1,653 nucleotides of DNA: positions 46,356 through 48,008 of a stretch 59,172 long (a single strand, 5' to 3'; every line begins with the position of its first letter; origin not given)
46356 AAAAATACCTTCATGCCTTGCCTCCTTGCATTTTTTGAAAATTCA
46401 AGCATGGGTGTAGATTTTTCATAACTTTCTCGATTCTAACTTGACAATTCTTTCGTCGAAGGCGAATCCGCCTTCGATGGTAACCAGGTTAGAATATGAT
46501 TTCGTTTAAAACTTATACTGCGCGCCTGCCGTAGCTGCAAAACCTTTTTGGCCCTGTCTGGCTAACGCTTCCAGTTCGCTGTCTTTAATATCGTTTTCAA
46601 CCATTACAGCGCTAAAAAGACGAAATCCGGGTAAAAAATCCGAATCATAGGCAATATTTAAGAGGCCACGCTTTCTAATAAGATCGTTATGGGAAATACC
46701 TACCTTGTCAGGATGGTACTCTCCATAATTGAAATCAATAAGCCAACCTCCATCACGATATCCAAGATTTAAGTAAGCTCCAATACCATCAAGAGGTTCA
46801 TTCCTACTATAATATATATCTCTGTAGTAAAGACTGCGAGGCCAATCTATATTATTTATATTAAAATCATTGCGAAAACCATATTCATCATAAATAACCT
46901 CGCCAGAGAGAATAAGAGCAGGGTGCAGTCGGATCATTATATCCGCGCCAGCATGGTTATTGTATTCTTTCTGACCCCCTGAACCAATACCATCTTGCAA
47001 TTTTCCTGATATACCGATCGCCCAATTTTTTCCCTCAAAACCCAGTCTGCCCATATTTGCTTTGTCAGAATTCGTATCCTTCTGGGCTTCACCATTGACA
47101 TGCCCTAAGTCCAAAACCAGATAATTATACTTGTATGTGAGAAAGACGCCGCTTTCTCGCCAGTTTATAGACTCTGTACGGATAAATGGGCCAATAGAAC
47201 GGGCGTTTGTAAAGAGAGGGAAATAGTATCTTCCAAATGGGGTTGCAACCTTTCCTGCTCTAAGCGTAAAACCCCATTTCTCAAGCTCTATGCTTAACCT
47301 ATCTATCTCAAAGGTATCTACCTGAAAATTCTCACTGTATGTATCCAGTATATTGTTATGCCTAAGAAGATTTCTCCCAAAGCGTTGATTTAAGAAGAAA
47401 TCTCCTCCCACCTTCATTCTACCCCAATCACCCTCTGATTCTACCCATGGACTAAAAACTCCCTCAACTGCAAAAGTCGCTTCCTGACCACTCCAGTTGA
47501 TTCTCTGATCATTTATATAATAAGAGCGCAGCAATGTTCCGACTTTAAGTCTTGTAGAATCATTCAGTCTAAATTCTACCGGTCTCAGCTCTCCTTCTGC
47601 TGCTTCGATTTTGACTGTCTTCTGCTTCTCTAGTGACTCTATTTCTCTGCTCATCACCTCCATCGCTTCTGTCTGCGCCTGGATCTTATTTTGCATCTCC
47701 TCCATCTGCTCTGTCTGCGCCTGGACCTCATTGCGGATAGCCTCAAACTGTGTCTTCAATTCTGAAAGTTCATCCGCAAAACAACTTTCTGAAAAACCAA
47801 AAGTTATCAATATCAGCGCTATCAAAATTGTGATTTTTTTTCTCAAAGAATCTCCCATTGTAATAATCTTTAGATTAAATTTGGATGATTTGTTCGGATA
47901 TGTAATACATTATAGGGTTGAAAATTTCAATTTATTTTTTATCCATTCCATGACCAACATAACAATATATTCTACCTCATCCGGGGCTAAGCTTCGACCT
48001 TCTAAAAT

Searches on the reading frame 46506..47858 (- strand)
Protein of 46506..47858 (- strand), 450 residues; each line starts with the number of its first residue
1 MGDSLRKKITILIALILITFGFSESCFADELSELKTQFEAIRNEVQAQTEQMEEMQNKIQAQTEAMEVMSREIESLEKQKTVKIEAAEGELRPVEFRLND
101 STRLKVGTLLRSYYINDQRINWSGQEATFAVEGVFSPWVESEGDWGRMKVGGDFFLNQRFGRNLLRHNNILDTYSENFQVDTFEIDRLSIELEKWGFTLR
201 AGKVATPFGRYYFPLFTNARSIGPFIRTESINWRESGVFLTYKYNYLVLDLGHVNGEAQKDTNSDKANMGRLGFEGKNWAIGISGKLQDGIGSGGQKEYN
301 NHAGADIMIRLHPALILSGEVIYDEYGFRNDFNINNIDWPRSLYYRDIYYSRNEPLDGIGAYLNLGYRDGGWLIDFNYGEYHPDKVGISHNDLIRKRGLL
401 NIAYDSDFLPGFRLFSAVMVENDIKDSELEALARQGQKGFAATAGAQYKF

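Call 12: search_protein_families(library=pfam, proteins=[window:46506-47858:-], max_evalue=0.001)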
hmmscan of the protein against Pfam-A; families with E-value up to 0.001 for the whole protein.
window:46506-47858:- (450 aa): 2 families
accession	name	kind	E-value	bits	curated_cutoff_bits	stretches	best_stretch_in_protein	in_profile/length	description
PF08581.15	Tup_N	-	0.00049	20.8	28.7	0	29-90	4-65/77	Tup N-terminal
PF07097.16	DUF1359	-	0.00098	19.8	25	0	31-110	2-78/104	Protein of unknown function (DUF1359)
